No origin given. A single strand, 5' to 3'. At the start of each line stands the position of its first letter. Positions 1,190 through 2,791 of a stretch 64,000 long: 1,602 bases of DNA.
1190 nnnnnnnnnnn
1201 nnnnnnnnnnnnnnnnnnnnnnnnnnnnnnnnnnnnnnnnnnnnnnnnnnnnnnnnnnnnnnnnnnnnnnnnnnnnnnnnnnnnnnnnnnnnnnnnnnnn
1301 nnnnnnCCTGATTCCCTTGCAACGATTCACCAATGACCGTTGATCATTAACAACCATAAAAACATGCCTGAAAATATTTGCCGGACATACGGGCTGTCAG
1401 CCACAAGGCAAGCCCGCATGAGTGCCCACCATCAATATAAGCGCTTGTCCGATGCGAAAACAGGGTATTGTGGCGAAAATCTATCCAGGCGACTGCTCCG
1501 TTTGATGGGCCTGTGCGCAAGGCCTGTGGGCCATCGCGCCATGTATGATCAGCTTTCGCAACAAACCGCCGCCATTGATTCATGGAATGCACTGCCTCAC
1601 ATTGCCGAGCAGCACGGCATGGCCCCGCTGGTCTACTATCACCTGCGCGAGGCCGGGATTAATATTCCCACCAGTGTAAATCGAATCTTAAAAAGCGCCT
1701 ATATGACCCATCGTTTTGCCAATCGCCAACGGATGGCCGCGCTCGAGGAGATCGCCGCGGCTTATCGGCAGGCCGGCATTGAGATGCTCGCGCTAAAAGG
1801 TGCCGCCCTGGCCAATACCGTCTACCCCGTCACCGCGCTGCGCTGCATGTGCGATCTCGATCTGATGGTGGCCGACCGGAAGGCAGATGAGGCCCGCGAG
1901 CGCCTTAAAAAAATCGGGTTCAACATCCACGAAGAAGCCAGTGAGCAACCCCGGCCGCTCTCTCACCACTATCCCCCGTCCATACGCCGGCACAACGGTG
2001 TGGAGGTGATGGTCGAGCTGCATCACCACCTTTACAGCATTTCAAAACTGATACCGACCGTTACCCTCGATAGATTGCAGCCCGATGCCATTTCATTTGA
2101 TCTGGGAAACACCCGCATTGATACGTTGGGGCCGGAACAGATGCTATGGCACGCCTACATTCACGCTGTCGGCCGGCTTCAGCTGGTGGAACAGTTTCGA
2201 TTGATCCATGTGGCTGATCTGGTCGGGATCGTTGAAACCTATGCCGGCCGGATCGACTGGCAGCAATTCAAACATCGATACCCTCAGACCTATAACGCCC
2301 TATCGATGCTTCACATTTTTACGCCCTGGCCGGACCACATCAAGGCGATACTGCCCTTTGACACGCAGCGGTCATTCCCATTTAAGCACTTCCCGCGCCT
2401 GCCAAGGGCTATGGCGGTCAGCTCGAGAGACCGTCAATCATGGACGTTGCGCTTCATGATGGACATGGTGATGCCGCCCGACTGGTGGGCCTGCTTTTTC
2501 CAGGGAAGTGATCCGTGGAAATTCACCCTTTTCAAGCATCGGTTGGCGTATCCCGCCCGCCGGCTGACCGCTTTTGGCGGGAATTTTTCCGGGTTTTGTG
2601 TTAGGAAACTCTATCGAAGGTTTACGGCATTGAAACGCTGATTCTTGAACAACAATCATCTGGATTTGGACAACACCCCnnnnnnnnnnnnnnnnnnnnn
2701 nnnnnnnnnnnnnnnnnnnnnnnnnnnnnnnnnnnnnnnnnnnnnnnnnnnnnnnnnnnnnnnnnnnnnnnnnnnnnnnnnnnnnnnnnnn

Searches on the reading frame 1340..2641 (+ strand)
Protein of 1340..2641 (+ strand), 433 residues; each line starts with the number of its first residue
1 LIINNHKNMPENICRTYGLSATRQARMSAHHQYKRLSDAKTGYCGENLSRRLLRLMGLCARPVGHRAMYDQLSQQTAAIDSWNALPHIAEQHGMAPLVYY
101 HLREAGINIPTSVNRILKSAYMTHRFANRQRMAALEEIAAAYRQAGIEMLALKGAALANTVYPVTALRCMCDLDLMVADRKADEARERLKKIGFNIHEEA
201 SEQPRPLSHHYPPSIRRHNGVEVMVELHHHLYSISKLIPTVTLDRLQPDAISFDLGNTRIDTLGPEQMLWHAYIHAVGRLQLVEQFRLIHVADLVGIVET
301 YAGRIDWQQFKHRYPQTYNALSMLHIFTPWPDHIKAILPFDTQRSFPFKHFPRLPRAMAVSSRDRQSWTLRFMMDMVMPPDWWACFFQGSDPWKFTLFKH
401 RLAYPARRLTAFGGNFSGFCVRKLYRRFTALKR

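Call 20: search_protein_families(library=pfam, proteins=[window:1340-2641:+], max_evalue=0.00001)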
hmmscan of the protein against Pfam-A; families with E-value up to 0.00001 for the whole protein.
window:1340-2641:+ (433 aa): 1 family
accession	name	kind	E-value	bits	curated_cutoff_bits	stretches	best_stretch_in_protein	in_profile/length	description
PF14907.12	NTP_transf_5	-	6.7e-44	150.8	31.2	1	81-314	4-228/249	Uncharacterised nucleotidyltransferase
